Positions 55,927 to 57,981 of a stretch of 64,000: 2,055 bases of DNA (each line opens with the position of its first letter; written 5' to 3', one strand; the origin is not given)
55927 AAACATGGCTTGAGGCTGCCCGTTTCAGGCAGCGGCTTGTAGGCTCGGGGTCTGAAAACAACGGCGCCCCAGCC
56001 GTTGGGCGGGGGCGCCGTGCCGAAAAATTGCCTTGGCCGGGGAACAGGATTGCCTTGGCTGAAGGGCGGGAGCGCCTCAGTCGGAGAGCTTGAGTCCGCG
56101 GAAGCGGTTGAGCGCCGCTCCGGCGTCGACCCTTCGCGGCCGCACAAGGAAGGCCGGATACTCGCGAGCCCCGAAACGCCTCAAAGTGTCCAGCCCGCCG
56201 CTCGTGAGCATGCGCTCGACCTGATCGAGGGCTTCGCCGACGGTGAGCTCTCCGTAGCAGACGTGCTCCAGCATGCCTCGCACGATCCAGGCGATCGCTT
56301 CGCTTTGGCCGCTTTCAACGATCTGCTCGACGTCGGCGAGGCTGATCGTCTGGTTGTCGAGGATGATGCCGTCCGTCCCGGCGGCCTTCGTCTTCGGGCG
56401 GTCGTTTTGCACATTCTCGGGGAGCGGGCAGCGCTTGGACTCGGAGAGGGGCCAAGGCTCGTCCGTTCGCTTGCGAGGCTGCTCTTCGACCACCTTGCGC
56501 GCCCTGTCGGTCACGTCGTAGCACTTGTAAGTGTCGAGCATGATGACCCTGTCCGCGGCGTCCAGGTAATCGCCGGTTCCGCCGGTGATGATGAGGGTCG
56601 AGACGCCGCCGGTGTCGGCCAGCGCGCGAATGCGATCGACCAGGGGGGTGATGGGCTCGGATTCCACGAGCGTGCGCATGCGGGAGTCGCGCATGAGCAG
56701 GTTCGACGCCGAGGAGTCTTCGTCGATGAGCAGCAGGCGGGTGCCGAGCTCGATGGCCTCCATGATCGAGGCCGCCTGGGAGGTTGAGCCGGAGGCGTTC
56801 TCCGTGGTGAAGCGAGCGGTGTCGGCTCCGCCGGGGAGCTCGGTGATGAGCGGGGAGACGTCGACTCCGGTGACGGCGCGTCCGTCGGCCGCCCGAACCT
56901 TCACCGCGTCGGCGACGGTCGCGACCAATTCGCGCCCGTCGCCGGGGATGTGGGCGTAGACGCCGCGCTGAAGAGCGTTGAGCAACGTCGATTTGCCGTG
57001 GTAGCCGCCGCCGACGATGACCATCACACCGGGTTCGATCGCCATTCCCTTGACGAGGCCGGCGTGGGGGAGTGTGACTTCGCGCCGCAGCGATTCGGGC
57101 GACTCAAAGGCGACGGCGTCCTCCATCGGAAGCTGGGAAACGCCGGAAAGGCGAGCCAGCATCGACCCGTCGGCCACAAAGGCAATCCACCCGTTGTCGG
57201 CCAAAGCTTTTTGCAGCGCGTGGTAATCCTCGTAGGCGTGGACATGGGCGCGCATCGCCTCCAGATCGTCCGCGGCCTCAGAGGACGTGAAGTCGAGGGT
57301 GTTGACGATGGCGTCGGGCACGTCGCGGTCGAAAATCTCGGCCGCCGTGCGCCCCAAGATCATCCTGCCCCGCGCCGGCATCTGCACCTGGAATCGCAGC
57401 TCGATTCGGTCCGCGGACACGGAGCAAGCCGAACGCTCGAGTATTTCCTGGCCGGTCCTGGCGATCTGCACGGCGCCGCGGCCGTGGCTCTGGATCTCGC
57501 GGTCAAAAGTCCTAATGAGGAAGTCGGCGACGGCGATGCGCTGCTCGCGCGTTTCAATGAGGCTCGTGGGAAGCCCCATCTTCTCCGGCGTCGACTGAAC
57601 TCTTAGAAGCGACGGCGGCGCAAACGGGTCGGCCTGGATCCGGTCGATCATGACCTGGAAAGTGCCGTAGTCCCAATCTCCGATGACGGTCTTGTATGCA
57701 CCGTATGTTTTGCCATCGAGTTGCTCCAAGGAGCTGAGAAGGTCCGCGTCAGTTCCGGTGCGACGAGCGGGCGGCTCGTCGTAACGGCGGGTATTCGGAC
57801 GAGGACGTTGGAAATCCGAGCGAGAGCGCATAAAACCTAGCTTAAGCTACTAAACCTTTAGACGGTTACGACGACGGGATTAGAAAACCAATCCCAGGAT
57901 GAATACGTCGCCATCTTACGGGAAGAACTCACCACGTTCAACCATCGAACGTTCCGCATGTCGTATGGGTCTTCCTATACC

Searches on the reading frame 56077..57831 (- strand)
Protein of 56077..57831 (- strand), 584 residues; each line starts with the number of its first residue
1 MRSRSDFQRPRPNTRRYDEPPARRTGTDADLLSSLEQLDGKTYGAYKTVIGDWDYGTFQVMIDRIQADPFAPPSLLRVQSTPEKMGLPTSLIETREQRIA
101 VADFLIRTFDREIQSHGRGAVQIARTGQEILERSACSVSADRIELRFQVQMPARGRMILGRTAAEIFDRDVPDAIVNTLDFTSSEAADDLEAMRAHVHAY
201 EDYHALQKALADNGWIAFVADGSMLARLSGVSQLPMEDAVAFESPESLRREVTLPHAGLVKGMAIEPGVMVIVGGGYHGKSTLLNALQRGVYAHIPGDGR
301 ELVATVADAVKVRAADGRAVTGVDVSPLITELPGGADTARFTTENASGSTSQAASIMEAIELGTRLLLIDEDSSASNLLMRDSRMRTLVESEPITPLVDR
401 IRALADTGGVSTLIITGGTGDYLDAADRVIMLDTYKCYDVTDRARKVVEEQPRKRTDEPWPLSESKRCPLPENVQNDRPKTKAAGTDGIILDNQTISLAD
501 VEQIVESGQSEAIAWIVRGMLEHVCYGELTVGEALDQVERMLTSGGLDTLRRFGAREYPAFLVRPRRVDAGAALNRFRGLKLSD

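Call 3: search_protein_families(library=pfam, proteins=[window:56077-57831:-], max_evalue=0.1)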
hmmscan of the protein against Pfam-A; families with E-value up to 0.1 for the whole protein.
window:56077-57831:- (584 aa): 3 families
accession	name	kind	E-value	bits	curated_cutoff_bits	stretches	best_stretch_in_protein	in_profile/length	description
PF09818.15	ABC_ATPase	-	9.4e-115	382.9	23.2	1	191-459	3-273/283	P-loop domain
PF20446.3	ABC_N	-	3.6e-44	150.9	26.5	1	30-179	3-159/162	ATPase of the ABC class N-terminal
PF21117.3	MRB1590_C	-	1.2e-24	87.3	27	1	480-582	1-101/102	MRB1590 C-terminal domain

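Call 4: search_protein_families(library=ncbifam, proteins=[window:56077-57831:-], max_evalue=0.1)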
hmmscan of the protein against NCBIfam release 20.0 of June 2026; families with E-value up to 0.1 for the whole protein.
window:56077-57831:- (584 aa): 2 families
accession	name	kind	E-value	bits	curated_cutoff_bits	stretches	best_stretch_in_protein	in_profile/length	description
NF007027.0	PRK09493.1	equivalog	0.023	14.1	379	0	334-437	125-214/240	glutamine ABC transporter ATP-binding protein GlnQ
TIGR03005.1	ectoine_ehuA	equivalog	0.094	11.9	345.4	0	331-439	132-227/252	ectoine/hydroxyectoine ABC transporter ATP-binding protein EhuA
